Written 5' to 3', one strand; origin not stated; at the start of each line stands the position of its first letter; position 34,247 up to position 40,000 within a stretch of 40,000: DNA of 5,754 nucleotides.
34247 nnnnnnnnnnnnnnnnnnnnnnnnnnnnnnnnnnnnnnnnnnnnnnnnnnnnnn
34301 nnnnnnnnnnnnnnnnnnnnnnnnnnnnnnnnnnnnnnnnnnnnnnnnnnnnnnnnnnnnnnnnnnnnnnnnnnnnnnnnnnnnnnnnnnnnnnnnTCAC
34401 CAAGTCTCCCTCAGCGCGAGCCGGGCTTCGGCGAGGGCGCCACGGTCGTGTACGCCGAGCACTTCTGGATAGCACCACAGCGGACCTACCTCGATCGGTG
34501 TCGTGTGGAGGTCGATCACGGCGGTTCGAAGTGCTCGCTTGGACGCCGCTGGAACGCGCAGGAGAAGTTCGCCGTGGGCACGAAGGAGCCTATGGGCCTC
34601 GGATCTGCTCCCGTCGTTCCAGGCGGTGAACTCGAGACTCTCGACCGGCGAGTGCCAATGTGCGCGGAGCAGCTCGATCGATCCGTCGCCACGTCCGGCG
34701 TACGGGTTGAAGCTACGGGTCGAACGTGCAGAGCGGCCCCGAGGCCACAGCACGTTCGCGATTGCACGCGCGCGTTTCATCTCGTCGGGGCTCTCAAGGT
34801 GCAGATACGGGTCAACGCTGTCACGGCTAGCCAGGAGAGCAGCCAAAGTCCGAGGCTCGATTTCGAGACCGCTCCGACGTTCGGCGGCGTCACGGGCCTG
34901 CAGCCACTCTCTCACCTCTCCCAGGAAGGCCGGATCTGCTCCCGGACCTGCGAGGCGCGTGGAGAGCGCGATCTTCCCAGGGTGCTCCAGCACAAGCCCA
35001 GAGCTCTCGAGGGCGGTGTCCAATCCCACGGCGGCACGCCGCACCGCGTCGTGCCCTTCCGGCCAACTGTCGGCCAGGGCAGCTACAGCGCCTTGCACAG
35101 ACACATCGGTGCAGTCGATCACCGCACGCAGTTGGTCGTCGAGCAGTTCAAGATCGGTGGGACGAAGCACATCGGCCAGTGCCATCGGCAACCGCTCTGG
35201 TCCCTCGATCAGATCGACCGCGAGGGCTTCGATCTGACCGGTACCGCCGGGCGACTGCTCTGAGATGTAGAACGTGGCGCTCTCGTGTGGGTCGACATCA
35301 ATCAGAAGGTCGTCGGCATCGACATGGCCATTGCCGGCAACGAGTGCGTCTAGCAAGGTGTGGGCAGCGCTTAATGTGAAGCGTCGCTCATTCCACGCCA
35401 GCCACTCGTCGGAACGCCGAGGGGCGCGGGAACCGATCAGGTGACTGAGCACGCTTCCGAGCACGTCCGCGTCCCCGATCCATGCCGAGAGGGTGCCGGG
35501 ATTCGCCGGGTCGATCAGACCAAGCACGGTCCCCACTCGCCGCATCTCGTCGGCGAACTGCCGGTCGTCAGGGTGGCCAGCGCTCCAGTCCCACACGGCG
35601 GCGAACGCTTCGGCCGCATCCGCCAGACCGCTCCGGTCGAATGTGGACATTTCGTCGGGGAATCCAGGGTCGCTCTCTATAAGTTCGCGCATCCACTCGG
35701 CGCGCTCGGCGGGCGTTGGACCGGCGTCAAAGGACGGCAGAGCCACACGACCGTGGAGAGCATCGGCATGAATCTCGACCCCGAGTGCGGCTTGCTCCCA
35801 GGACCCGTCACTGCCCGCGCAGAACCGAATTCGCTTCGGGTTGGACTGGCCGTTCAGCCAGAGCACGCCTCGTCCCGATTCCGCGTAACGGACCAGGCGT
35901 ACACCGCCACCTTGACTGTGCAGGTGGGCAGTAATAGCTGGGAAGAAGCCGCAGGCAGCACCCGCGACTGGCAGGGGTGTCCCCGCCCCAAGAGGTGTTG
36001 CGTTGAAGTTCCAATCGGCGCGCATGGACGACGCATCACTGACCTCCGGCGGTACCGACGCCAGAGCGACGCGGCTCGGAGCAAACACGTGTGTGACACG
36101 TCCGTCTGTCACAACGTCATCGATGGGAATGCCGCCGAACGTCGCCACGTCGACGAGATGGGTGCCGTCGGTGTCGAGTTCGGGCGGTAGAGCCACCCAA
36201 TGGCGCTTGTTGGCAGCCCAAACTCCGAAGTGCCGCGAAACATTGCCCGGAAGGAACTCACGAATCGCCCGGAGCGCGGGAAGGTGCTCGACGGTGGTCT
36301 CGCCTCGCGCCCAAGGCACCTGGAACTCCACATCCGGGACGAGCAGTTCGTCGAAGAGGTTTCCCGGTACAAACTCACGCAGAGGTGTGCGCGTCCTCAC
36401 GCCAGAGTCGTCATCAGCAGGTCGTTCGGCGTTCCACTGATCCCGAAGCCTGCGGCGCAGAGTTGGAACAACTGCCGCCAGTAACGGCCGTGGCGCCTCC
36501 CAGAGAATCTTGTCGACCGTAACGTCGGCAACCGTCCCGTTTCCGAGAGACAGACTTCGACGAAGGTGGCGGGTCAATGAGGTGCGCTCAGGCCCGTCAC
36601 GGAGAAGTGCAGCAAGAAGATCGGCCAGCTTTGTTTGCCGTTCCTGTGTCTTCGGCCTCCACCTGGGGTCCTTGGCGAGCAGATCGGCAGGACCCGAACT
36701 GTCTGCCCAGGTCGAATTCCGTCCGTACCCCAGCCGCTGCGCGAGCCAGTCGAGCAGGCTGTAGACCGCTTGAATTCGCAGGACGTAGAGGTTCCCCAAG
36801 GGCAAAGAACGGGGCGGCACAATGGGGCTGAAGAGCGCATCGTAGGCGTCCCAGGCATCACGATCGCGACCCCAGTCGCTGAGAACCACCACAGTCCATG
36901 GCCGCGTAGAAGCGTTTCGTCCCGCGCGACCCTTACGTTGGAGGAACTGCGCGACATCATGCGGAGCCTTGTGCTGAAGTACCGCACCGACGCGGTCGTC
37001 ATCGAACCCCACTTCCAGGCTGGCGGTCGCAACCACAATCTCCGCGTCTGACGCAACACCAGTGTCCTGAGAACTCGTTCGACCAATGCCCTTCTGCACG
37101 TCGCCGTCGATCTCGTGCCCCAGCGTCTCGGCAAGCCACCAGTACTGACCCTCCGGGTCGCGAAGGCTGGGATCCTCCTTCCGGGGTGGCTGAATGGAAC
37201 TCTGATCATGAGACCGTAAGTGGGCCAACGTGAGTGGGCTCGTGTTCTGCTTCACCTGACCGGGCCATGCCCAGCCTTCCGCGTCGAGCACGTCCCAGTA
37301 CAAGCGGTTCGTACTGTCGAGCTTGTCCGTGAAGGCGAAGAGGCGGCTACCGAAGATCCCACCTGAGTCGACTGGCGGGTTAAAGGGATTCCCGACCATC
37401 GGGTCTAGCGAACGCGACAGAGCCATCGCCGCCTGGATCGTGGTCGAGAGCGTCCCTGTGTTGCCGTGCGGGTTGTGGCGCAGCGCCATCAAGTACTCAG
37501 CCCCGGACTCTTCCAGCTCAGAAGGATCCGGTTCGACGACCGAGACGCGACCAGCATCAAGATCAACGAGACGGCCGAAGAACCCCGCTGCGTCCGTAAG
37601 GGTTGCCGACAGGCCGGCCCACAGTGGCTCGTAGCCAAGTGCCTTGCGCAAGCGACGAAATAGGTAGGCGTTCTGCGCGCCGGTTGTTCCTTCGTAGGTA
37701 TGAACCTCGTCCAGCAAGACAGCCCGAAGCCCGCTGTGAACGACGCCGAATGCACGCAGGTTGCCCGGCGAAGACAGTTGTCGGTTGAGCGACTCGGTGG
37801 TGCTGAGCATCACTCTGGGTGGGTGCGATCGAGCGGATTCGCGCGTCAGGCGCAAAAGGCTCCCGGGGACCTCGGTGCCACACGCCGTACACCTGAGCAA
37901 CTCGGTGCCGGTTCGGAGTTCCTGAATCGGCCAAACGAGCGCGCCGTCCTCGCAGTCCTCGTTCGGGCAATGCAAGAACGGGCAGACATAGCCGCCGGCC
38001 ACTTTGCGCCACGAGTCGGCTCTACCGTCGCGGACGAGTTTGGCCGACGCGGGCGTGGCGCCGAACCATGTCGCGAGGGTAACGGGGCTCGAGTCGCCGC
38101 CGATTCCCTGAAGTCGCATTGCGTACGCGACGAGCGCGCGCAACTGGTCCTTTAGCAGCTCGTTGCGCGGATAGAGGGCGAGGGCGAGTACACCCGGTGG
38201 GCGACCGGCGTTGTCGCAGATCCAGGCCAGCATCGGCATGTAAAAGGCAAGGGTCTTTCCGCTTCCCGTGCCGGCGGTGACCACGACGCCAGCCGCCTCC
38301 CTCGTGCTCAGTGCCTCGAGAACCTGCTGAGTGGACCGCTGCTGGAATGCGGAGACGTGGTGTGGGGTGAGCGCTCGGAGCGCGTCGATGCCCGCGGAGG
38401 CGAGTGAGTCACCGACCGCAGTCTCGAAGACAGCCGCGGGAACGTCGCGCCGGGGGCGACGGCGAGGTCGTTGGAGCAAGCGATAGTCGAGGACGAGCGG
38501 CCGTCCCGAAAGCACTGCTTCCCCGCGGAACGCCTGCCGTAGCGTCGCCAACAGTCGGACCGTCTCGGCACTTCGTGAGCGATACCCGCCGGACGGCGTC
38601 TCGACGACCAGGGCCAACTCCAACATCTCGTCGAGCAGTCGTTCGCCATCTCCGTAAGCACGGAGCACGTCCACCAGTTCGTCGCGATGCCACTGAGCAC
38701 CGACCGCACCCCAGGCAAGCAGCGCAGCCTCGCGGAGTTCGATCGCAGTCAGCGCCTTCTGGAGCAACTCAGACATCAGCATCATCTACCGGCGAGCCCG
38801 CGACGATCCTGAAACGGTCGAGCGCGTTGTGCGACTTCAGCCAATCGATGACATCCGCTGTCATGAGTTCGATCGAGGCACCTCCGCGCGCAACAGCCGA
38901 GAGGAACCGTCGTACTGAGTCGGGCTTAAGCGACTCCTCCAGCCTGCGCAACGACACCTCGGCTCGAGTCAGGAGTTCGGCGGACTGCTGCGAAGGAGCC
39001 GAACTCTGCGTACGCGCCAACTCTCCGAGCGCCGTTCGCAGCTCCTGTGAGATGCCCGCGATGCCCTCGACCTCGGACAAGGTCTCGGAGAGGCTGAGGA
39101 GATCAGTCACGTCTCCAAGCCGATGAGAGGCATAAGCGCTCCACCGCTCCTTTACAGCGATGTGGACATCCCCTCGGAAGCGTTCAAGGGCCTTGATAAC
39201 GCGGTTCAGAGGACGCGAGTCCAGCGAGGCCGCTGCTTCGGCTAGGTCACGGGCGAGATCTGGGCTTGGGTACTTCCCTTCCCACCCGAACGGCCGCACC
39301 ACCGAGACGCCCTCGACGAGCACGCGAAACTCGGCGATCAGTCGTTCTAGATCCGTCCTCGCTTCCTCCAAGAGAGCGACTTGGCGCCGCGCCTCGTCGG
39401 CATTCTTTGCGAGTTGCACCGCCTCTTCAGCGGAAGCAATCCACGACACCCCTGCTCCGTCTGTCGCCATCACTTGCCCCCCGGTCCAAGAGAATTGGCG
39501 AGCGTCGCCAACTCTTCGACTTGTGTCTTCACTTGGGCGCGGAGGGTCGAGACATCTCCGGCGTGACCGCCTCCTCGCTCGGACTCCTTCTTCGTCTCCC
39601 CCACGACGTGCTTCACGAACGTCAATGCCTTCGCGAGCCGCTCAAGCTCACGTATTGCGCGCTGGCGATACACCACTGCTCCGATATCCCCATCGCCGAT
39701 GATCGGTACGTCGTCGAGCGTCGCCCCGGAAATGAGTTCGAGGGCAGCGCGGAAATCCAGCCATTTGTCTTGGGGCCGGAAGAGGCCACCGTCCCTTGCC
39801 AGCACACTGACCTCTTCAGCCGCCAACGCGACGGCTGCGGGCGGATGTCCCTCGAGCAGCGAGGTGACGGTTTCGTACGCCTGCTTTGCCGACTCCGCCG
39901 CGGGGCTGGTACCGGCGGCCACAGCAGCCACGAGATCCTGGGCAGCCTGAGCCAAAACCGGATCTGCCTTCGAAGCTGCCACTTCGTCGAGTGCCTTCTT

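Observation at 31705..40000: Operon of at least five coupled genes (two helical proteins, giant DEVH helicase, single-HKD PLD, 722-aa orphan) as the probable restriction arm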

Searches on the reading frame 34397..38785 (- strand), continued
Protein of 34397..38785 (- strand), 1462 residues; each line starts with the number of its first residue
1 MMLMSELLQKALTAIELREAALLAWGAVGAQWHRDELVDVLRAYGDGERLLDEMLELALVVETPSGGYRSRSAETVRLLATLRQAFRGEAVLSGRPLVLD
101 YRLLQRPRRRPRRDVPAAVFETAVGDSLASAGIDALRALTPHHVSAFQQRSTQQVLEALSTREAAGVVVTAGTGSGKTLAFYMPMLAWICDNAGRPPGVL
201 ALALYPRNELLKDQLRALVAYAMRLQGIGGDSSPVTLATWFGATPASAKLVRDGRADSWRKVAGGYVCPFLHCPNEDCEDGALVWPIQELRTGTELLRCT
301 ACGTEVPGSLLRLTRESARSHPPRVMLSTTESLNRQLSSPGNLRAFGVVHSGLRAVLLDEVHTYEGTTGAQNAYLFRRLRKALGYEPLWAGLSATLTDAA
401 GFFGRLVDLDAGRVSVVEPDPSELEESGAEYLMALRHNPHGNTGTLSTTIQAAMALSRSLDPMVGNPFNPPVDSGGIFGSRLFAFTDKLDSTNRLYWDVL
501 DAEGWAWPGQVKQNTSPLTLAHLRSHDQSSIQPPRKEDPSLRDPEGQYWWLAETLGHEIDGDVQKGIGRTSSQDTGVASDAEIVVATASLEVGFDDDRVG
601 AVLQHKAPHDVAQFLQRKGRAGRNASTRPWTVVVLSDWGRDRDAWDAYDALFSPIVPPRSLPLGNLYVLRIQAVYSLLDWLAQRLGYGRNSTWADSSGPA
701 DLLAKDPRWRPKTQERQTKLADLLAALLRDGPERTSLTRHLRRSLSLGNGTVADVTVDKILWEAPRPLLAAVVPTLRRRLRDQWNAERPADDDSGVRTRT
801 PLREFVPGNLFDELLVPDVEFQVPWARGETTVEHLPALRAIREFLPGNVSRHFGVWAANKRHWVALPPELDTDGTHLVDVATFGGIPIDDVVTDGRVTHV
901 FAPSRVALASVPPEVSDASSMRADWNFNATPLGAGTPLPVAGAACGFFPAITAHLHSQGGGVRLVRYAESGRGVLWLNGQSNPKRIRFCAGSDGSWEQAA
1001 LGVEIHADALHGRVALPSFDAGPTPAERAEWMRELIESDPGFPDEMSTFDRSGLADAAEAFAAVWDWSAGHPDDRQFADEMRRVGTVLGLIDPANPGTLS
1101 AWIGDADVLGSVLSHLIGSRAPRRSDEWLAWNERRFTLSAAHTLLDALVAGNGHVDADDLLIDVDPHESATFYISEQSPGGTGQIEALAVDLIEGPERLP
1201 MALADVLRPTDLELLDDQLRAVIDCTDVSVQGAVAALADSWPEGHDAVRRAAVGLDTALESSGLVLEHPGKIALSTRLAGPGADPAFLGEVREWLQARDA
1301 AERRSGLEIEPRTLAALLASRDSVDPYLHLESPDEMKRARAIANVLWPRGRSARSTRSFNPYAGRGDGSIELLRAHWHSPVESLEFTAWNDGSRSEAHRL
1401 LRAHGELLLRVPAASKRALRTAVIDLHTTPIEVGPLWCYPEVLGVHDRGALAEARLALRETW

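Call 28: get_annotated_region(hit=H5, flank=16000)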
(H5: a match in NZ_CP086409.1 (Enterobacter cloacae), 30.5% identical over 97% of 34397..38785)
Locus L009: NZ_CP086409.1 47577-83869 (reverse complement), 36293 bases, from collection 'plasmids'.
description: Enterobacter cloacae strain POL9 plasmid pPOL9A, complete sequence
organism: Enterobacter cloacae (NCBI taxid 550)
taxonomy: Bacteria; Pseudomonadota; Gammaproteobacteria; Enterobacterales; Enterobacteriaceae; Enterobacter; Enterobacter cloacae
host: -; source: water,water; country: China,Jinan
typing (MOB-suite, as given by PLSDB): non-mobilizable; replicon IncY
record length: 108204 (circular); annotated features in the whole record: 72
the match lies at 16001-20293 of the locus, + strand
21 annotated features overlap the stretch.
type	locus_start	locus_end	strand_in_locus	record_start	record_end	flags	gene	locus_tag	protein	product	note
CDS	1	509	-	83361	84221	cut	repA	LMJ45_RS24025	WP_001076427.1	replication protein RepA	-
CDS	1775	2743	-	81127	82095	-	-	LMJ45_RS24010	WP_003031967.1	IS110 family transposase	-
CDS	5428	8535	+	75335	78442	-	dpdE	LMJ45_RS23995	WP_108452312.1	protein DpdE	-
CDS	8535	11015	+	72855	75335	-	dpdF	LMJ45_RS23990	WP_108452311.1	protein DpdF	-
CDS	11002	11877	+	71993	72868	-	dpdG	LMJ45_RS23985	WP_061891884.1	protein DpdG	-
CDS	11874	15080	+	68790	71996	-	dpdH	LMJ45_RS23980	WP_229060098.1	protein DpdH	-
CDS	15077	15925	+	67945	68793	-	-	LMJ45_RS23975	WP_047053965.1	hypothetical protein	-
CDS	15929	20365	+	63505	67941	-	dpdJ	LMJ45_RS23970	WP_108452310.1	protein DpdJ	-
CDS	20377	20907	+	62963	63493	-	dpdK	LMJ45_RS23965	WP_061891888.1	phospholipase D-like domain-containing protein DpdK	-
CDS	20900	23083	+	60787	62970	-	dpdD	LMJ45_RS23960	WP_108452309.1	protein DpdD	-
CDS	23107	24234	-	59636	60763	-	dbpB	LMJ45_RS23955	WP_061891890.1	DGQHR domain-containing protein DpdB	-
CDS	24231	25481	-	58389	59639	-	dpdA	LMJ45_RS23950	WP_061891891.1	tRNA-guanine transglycosylase DpdA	GO:0006400 - tRNA modification [Evidence IEA]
CDS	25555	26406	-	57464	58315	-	-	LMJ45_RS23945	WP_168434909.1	hypothetical protein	-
CDS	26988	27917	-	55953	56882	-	-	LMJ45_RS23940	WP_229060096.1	IS5 family transposase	-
CDS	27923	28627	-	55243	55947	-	-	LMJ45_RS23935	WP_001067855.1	IS6-like element IS26 family transposase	GO:0006313 - DNA transposition [Evidence IEA]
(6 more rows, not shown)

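Call 29: get_annotated_region(hit=H6, flank=16000)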
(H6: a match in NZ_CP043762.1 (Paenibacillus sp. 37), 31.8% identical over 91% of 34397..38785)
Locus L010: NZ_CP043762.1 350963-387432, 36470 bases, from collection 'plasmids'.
description: Paenibacillus sp. 37 plasmid pART37, complete sequence
organism: Paenibacillus sp. 37 (NCBI taxid 2607911)
taxonomy: Bacteria; Bacillota; Bacilli; Bacillales; Paenibacillaceae; Paenibacillus; Paenibacillus sp. 37
host: -; source: whole organism,rhizosphere of Abies nordmanniana; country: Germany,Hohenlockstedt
typing (MOB-suite, as given by PLSDB): non-mobilizable
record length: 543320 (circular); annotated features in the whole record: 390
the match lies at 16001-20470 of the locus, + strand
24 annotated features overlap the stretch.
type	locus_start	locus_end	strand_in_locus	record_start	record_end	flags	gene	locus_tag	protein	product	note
CDS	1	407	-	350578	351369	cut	-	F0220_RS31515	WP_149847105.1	hypothetical protein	-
CDS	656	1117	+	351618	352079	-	-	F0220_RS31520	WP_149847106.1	hypothetical protein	-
CDS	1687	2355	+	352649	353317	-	nfi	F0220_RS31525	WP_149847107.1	deoxyribonuclease V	GO:0006281 - DNA repair [Evidence IEA]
CDS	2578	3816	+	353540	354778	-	-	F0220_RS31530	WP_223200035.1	DNA polymerase IV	-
CDS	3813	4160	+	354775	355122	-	-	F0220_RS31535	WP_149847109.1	YolD-like family protein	-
CDS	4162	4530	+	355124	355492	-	-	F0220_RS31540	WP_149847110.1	hypothetical protein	-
CDS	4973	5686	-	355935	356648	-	queE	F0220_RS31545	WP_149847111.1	7-carboxy-7-deazaguanine synthase QueE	GO:0006400 - tRNA modification [Evidence IEA]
CDS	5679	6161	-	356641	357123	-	-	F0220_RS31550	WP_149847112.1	6-carboxytetrahydropterin synthase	GO:0008616 - queuosine biosynthetic process [Evidence IEA]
CDS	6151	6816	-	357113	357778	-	queC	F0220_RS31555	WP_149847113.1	7-cyano-7-deazaguanine synthase QueC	GO:0008616 - queuosine biosynthetic process [Evidence IEA]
CDS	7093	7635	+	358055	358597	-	-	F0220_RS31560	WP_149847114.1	VUT family protein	GO:1990397 - queuosine salvage [Evidence IEA]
CDS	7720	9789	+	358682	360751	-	dpdA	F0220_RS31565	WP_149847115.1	tRNA-guanine transglycosylase DpdA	GO:0006400 - tRNA modification [Evidence IEA]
CDS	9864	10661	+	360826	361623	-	-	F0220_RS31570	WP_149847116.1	hypothetical protein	-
CDS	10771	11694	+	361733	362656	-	-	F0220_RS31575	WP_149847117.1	queuine tRNA-ribosyltransferase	-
CDS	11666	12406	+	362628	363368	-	-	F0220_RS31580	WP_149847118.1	hypothetical protein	-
CDS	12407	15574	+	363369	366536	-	-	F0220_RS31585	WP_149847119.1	P-loop NTPase fold protein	-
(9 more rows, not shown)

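Call 35: search_solved_structures(query=window:34397-38785:-, max_evalue=0.01)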
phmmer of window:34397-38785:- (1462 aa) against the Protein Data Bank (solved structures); distinct sequences matched with E-value up to 0.01: 7.
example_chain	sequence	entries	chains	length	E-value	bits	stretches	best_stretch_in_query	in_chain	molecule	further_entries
5v9x_A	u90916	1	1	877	2.9e-07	31.5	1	573-625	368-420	ATP-dependent DNA helicase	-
9tu7_Y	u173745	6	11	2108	1.4e-06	29.2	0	312-387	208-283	DEAD/DEAH box helicase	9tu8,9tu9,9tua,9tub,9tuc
8i9z_CW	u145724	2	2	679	2.8e-06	28.2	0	579-657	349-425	ATP-dependent RNA helicase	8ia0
9wae_A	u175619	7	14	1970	2e-05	25.4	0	576-659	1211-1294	Helicase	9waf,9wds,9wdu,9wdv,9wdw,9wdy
6znp_A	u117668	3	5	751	3.7e-05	24.5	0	350-398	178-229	Uncharacterized ATP-dependent helicase YprA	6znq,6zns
7oi6_x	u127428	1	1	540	0.0047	17.5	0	117-219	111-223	Probable ATP-dependent RNA helicase DDX28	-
8c6j_CD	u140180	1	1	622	0.0061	17.1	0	142-236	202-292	Probable ATP-dependent RNA helicase DDX41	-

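Call 47: search_protein_families(library=padloc, proteins=[L004:6260-9316:+, L004:5392-6273:+], max_evalue=0.1)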
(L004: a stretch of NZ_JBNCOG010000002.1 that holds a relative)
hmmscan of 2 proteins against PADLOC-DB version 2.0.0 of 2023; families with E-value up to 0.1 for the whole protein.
L004:6260-9316:+ (1018 aa): 13 families
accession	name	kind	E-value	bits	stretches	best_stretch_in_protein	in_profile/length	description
PDLC02876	DpdH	-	2.5e-264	878.1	2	6-572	170-735/1206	DpdH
PDLC02891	DpdH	-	5.5e-74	248.1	1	6-956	2-935/1009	DpdH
PDLC02878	DpdH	-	7.2e-41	138.1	1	7-525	4-502/1015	DpdH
PDLC02881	DpdH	-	6.2e-31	105.2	1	34-563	25-567/1071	DpdH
PDLC02885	DpdH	-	9.7e-28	94.6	1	32-566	24-566/1022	DpdH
PDLC02880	DpdH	-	1.1e-26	91.3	1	10-558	12-541/1025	DpdH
PDLC02882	DpdH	-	3.2e-26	89.2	1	33-480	24-471/1054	DpdH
PDLC02879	DpdH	-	7.5e-25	84.9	1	34-479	25-467/1064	DpdH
PDLC02883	DpdH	-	6.9e-23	78.8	1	11-491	5-465/1013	DpdH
PDLC02884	DpdH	-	2.1e-19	67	2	310-503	342-547/1136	DpdH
PDLC02875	DpdH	-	8.4e-18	61.7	1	35-625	27-625/1030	DpdH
PDLC02888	DpdH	-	1.4e-09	34.9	1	34-423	23-431/622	DpdH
PDLC04140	mad8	-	0.0012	16.4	1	75-169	23-115/314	mads_8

L004:5392-6273:+ (293 aa): 0 families

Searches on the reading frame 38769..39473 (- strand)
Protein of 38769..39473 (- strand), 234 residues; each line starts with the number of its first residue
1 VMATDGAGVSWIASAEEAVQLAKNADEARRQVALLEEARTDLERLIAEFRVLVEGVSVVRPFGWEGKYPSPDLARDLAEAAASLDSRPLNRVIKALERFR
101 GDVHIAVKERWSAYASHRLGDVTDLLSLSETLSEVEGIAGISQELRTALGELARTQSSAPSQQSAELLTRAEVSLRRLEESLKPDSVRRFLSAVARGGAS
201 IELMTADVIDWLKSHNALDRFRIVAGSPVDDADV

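Call 5: search_protein_families(library=ncbifam, proteins=[window:38769-39473:-], max_evalue=0.01)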
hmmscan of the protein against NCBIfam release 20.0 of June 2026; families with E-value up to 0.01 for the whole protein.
window:38769-39473:- (234 aa): 1 family
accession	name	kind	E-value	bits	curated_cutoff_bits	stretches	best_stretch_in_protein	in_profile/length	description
NF041066.2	DpdI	equivalog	2.9e-13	50.4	150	1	77-223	88-239/239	protein DpdI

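Call 6: search_protein_families(library=pfam, proteins=[window:38769-39473:-], max_evalue=0.01)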
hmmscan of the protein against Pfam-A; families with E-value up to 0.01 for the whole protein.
window:38769-39473:- (234 aa): 0 families

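Call 7: search_protein_families(library=padloc, proteins=[window:38769-39473:-], max_evalue=0.01)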
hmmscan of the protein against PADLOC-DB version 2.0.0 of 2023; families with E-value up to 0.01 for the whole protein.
window:38769-39473:- (234 aa): 1 family
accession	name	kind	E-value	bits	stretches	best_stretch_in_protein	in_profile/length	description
PDLC02892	DpdI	-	0.00018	19.2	1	170-223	184-238/244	DpdI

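Call 15: find_encoding_contigs(protein=window:38769-39473:-, flank=10000, max_places=6)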
Protein window:38769-39473:- (234 aa): no gene with exactly this product is on record in the collection.

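Call 16: find_encoding_contigs(protein=window:38769-39470:-, flank=10000, max_places=6)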
Protein window:38769-39470:- (233 aa): no gene with exactly this product is on record in the collection.

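Call 47: search_protein_families(library=padloc, proteins=[window:38769-39470:-], max_evalue=0.1)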
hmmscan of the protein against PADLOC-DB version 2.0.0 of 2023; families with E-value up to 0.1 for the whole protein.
window:38769-39470:- (233 aa): 1 family
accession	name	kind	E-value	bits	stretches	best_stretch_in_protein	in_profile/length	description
PDLC02892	DpdI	-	0.00018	19.2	1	169-222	184-238/244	DpdI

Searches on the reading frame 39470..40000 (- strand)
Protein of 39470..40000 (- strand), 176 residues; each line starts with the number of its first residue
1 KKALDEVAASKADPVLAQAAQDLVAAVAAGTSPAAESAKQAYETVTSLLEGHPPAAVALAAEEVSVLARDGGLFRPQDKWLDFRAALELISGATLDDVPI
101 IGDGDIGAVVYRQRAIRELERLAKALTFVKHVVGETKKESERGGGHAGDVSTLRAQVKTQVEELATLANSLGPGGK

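Call 5: search_protein_families(library=ncbifam, proteins=[window:39470-39982:-], max_evalue=0.01)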
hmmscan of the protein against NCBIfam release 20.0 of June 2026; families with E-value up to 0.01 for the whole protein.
window:39470-39982:- (170 aa): 0 families

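Call 6: search_protein_families(library=pfam, proteins=[window:39470-39982:-], max_evalue=0.01)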
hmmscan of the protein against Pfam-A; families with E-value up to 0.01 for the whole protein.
window:39470-39982:- (170 aa): 0 families

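Call 7: search_protein_families(library=padloc, proteins=[window:39470-39982:-], max_evalue=0.01)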
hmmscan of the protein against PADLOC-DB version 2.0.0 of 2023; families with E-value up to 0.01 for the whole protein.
window:39470-39982:- (170 aa): 1 family
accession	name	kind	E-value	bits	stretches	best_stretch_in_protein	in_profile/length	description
PDLC02876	DpdH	-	1.8e-13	47.1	1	4-166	1033-1199/1206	DpdH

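Call 47: search_protein_families(library=padloc, proteins=[window:39470-40000:-], max_evalue=0.1)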
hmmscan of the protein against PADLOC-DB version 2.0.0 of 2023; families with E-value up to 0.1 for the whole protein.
window:39470-40000:- (176 aa): 1 family
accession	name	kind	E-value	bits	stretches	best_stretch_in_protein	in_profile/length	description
PDLC02876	DpdH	-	1.7e-13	47.3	1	9-172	1032-1199/1206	DpdH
